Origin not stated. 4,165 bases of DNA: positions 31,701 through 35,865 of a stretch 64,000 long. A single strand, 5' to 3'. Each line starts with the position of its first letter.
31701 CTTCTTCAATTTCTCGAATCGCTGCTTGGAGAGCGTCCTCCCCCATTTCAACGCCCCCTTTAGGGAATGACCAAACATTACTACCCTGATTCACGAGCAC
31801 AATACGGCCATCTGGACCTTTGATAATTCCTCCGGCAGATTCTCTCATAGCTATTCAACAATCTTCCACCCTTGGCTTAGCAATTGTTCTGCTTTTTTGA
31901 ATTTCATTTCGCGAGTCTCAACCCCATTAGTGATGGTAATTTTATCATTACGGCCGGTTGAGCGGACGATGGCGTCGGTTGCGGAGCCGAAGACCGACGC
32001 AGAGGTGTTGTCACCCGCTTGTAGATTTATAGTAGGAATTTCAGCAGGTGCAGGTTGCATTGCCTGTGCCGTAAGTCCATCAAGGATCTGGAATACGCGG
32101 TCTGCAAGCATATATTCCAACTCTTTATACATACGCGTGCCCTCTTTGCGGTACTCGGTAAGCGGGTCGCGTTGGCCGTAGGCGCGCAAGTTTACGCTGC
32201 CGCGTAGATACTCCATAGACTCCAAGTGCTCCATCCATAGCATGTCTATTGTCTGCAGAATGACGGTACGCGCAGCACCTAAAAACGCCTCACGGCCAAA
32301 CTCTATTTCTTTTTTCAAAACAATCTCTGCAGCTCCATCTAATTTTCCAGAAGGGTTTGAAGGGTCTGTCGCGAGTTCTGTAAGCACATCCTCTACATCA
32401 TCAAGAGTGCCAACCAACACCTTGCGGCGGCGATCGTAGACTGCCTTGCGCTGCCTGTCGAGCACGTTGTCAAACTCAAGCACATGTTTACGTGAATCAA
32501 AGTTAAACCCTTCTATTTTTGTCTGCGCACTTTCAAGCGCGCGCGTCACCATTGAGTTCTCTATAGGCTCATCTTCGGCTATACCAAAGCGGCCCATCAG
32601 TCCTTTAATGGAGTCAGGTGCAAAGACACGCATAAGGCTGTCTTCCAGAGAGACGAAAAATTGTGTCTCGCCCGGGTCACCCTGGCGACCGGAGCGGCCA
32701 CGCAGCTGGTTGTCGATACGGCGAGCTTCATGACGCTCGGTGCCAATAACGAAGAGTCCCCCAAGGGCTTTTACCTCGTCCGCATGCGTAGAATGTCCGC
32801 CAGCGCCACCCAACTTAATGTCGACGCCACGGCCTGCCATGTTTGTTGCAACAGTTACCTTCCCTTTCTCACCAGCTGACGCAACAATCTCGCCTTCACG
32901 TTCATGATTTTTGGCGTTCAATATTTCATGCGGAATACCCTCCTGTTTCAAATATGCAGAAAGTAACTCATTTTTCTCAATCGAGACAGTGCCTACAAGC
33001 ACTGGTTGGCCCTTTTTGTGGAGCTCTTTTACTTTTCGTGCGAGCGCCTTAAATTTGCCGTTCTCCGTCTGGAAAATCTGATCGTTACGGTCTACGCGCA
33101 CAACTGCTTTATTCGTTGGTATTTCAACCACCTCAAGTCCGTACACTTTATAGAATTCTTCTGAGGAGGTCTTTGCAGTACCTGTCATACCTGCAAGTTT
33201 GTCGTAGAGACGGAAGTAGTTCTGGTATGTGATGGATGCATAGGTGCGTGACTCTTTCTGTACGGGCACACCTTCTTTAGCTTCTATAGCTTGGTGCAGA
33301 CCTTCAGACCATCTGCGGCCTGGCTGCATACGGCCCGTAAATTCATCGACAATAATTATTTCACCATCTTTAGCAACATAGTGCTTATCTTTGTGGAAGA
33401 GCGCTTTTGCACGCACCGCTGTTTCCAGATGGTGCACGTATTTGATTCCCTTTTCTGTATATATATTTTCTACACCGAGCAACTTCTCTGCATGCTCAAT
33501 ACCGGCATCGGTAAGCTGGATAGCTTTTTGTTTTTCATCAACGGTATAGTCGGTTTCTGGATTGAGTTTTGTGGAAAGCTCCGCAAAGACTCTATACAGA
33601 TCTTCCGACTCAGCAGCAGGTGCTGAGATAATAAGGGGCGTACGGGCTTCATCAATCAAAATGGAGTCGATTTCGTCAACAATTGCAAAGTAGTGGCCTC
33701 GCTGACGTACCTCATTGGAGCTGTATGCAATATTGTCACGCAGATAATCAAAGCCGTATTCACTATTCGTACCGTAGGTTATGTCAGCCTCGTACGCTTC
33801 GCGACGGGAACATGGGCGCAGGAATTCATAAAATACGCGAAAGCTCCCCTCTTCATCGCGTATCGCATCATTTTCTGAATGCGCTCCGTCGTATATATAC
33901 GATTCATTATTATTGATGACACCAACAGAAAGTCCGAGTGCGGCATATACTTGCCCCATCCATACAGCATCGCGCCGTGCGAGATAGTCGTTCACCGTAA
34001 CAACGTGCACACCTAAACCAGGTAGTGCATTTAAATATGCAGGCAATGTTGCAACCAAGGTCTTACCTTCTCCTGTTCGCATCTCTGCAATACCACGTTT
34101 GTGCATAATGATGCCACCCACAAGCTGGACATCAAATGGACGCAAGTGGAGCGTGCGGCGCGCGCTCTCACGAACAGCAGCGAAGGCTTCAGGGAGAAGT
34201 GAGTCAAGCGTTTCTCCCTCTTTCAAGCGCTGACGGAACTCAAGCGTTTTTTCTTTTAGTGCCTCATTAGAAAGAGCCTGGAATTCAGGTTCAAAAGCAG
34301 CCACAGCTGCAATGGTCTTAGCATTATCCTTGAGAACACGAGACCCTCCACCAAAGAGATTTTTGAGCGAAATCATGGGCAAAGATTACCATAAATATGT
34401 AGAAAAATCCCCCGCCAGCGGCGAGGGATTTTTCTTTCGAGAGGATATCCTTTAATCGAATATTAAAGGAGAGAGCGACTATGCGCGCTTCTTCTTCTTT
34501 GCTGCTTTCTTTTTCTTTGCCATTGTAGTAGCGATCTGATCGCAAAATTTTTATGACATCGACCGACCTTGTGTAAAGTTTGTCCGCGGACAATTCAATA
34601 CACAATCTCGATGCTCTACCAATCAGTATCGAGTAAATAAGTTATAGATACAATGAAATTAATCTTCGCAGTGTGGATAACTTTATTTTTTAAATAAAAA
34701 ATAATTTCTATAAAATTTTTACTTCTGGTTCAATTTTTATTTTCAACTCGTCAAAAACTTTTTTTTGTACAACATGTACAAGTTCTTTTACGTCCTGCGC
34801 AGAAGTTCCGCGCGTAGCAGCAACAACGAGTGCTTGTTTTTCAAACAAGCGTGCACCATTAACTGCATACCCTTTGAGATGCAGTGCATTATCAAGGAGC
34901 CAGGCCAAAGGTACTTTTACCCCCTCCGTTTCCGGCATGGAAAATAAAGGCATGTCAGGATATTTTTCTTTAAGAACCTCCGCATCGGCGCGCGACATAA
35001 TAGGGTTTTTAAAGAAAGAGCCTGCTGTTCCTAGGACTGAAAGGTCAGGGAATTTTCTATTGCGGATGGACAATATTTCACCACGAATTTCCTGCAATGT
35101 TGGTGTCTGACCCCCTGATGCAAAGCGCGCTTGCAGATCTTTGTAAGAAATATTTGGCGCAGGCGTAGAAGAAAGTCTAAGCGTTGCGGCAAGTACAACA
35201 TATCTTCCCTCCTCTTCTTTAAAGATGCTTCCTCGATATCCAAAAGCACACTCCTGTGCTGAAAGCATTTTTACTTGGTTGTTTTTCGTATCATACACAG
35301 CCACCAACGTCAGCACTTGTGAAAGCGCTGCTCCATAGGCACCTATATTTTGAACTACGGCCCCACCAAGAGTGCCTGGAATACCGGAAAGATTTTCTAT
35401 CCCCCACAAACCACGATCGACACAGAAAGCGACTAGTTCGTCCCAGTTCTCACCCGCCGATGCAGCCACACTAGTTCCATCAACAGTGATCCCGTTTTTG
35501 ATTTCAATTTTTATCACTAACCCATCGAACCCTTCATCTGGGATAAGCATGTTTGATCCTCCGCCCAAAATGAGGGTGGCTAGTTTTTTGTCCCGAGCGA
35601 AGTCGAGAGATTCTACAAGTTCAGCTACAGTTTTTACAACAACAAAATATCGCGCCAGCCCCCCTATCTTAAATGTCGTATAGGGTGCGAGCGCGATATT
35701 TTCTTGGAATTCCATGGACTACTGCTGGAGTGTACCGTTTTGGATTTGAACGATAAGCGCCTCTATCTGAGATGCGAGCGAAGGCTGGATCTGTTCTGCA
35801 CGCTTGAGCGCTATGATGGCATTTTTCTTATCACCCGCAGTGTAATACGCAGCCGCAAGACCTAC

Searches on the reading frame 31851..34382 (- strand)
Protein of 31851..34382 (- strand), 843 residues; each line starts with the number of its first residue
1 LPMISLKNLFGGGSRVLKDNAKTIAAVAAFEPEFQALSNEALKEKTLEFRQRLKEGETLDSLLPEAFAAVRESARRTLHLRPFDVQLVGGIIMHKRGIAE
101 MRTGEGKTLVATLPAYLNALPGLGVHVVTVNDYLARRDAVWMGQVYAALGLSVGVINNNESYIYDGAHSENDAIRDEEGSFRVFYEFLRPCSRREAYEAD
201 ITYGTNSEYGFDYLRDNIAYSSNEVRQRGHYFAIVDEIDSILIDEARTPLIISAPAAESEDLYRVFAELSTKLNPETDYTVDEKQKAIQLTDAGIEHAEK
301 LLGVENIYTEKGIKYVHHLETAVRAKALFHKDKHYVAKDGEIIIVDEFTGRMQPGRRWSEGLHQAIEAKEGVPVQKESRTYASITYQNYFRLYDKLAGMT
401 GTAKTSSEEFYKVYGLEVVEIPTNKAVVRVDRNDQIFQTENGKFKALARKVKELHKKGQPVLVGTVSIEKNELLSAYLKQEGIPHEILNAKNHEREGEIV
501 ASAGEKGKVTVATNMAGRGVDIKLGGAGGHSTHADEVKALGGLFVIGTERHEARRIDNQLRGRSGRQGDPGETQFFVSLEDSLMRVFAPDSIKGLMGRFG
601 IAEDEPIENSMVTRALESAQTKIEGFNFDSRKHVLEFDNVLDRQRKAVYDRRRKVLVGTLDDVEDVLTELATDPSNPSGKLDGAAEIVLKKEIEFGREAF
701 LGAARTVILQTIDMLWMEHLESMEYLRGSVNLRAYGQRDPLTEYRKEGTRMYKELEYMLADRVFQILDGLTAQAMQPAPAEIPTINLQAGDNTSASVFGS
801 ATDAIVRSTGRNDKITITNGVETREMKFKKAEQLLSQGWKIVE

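Call 54: search_protein_families(library=pfam, proteins=[window:31851-34382:-], max_evalue=0.01)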
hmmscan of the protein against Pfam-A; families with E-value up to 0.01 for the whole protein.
window:31851-34382:- (843 aa): 5 families
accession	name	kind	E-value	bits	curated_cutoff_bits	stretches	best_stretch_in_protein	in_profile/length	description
PF07517.20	SecA_DEAD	-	3.1e-118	394.7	24.6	1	14-410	10-289/290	SecA DEAD-like domain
PF21090.3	P-loop_SecA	-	4.3e-78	262.1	27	2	427-528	2-103/205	SecA P-loop domain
PF07516.18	SecA_SW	-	1.2e-42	146.7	26.7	2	606-671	1-65/200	SecA Wing and Scaffold domain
PF01043.26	SecA_PP_bind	-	1.2e-41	142.2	23.5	1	259-367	2-110/110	SecA preprotein cross-linking domain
PF00271.37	Helicase_C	-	0.0014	19.3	23.5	1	444-523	3-82/110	Helicase conserved C-terminal domain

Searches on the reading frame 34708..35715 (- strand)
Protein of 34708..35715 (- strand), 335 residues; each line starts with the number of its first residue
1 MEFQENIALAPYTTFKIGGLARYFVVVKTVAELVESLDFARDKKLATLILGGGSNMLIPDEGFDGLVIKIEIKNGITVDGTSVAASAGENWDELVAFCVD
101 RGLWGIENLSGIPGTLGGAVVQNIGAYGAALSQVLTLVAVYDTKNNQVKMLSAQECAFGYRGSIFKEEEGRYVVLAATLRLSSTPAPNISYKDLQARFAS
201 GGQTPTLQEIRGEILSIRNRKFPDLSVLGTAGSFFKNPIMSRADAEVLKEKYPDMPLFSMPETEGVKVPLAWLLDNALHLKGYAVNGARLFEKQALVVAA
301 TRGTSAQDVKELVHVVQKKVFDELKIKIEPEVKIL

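Call 54: search_protein_families(library=pfam, proteins=[window:34708-35715:-], max_evalue=0.01)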
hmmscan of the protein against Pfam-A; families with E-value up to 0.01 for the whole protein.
window:34708-35715:- (335 aa): 2 families
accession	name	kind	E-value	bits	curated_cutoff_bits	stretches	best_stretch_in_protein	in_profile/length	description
PF01565.28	FAD_binding_4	-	1.7e-22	80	26.4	1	22-138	2-126/139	FAD binding domain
PF02873.21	MurB_C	-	1.1e-18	67.7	27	1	210-335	2-99/99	UDP-N-acetylenolpyruvoylglucosamine reductase, C-terminal domain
